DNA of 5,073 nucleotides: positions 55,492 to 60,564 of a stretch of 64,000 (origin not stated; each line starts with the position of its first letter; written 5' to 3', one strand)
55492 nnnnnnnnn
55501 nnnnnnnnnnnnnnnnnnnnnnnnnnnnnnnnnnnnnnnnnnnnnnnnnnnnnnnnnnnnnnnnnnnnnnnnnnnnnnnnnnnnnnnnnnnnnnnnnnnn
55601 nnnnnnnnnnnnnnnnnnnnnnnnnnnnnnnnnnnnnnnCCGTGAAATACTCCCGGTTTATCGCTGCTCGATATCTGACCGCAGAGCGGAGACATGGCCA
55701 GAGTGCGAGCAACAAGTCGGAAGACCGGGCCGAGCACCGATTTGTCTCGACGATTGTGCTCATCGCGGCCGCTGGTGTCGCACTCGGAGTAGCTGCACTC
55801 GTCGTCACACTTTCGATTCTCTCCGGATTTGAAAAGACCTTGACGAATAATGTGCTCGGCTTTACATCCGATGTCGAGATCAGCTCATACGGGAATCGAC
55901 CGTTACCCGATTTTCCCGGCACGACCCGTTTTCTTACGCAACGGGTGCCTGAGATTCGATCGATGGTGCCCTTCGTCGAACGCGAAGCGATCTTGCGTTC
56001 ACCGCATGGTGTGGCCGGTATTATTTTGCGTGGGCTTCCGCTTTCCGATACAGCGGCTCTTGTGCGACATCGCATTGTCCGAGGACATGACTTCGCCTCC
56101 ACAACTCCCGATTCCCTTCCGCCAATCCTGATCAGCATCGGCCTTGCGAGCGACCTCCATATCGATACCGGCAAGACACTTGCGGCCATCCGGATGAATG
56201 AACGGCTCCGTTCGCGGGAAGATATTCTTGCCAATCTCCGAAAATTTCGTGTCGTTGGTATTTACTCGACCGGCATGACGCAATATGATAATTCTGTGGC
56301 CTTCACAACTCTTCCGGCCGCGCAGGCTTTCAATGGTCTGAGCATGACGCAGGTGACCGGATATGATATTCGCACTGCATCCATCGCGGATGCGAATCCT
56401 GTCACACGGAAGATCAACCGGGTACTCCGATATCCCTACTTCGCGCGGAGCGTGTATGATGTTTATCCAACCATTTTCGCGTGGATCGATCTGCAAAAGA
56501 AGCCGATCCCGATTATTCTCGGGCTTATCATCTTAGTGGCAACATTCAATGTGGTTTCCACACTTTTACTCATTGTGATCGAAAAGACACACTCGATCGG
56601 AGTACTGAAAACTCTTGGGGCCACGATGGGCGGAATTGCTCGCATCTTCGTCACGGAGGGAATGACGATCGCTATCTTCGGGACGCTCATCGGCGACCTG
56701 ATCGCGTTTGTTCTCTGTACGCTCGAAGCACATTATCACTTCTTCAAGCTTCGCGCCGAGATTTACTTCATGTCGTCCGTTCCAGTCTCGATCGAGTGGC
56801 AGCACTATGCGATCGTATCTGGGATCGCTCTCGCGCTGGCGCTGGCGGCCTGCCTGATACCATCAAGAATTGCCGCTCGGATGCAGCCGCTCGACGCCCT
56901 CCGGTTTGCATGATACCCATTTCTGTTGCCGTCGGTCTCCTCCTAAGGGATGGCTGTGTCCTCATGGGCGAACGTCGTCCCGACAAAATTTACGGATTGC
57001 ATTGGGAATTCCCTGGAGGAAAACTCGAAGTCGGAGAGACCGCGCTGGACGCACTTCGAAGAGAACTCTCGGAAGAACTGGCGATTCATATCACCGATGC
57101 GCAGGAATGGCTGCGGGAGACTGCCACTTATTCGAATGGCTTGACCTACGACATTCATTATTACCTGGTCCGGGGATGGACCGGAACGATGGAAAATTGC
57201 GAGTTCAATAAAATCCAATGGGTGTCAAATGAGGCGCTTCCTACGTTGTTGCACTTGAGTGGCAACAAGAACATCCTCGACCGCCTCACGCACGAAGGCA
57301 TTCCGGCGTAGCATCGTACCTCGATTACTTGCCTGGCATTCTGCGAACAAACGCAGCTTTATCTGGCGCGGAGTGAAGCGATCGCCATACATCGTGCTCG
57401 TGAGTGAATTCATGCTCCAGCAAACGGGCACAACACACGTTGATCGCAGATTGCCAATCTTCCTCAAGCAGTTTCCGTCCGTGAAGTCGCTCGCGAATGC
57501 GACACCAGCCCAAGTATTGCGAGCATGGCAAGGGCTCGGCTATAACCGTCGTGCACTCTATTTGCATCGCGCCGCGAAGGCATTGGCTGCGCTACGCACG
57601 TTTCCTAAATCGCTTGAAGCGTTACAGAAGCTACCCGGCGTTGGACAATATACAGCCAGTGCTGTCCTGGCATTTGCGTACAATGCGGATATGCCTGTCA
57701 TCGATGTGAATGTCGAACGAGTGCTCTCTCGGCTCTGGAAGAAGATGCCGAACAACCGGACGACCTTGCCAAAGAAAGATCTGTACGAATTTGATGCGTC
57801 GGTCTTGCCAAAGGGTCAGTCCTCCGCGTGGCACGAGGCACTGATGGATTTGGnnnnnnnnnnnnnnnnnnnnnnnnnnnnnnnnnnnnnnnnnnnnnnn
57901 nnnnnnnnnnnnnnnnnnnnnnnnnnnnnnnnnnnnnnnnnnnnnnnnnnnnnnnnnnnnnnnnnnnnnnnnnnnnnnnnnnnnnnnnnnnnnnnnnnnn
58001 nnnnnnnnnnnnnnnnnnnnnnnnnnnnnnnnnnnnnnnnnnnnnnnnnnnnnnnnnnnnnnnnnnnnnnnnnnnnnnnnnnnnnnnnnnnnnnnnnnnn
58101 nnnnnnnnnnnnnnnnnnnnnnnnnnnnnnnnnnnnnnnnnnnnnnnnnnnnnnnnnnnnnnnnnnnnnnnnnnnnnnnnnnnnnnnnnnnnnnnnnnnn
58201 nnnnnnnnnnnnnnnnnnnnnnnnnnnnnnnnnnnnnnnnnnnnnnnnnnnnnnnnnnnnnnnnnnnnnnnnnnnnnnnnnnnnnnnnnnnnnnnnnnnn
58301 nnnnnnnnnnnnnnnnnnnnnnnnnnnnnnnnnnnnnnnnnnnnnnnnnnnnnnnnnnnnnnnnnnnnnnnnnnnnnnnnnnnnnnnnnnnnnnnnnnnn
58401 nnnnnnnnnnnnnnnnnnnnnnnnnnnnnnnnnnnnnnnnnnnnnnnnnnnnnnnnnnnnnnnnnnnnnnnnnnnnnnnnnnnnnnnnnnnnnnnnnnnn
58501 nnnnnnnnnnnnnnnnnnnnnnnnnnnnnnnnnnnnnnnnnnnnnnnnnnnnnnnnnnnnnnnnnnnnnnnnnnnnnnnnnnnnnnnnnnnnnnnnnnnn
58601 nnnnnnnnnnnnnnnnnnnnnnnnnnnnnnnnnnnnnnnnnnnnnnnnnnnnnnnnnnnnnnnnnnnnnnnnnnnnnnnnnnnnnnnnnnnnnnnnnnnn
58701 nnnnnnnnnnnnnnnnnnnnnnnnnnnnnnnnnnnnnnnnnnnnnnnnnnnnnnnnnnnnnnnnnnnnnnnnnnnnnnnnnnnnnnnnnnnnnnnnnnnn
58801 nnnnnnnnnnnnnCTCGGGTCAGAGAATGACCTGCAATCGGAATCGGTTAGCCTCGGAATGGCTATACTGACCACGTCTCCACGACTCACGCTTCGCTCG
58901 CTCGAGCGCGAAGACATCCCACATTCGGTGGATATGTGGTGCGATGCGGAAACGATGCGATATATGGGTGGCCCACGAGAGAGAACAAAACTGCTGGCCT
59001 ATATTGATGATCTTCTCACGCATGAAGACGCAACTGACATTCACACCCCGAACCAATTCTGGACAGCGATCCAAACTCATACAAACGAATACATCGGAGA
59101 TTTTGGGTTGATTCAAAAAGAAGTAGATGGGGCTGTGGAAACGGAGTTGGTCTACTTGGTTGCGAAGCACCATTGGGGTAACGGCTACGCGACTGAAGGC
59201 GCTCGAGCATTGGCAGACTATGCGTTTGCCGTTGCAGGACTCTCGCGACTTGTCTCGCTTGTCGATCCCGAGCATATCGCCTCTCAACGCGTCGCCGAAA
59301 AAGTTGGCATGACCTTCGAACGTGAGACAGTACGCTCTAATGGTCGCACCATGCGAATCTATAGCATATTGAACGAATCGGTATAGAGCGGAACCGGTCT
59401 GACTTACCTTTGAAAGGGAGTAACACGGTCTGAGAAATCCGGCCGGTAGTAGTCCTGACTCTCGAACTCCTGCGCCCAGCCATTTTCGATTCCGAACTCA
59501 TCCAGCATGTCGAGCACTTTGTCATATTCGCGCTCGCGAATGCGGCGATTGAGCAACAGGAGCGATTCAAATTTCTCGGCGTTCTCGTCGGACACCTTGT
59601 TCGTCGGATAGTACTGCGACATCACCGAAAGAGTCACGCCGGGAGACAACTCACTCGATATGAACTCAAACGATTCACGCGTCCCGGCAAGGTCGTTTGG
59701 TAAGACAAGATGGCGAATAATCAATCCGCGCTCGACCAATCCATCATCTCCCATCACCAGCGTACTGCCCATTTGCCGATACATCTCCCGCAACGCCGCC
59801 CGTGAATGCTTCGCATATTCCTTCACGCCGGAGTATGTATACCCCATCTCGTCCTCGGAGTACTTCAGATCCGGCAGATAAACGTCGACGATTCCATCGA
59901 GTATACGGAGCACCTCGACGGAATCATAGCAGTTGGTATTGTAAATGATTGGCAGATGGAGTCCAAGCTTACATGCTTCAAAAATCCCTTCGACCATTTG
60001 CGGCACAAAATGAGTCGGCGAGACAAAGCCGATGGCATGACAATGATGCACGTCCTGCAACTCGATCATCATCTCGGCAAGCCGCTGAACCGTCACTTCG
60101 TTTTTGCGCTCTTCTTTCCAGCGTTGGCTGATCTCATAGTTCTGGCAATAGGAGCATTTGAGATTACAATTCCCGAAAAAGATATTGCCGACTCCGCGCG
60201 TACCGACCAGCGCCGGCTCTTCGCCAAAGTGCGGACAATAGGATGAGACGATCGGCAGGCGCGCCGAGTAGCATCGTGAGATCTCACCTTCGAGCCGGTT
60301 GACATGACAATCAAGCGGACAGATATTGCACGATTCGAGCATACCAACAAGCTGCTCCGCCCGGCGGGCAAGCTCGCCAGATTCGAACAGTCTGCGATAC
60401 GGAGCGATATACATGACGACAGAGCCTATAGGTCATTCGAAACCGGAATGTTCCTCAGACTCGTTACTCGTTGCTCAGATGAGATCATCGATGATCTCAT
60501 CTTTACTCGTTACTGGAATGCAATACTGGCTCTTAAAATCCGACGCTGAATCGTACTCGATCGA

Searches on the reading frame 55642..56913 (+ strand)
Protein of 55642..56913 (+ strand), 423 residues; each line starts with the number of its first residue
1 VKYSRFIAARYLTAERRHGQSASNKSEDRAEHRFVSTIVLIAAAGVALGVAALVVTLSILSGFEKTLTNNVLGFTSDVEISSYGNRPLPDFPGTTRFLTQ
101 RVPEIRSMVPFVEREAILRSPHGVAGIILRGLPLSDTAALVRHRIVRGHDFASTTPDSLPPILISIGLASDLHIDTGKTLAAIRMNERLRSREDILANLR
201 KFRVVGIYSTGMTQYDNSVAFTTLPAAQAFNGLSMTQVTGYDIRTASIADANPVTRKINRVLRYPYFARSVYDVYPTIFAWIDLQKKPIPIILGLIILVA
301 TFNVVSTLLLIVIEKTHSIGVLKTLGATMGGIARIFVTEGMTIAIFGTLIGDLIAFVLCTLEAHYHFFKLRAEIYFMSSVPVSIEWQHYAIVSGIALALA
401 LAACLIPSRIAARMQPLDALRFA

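Call 39: search_protein_families(library=pfam, proteins=[window:55642-56913:+], max_evalue=0.001)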
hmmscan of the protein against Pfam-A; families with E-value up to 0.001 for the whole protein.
window:55642-56913:+ (423 aa): 2 families
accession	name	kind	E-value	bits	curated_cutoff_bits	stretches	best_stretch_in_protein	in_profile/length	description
PF02687.27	FtsX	-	1.9e-14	54.1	25.5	1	291-416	2-120/120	FtsX-like permease C-terminal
PF12704.14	MacB_PCD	-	3.6e-13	50.7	27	1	40-260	2-206/207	MacB-like periplasmic core domain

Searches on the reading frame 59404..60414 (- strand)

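Call 39: search_protein_families(library=pfam, proteins=[window:59404-60414:-], max_evalue=0.001)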
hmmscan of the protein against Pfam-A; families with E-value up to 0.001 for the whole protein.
window:59404-60414:- (336 aa): 1 family
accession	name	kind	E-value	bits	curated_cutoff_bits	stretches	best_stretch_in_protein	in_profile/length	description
PF04055.27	Radical_SAM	-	1.7e-10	41.7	29.5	1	78-197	2-116/166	Radical SAM superfamily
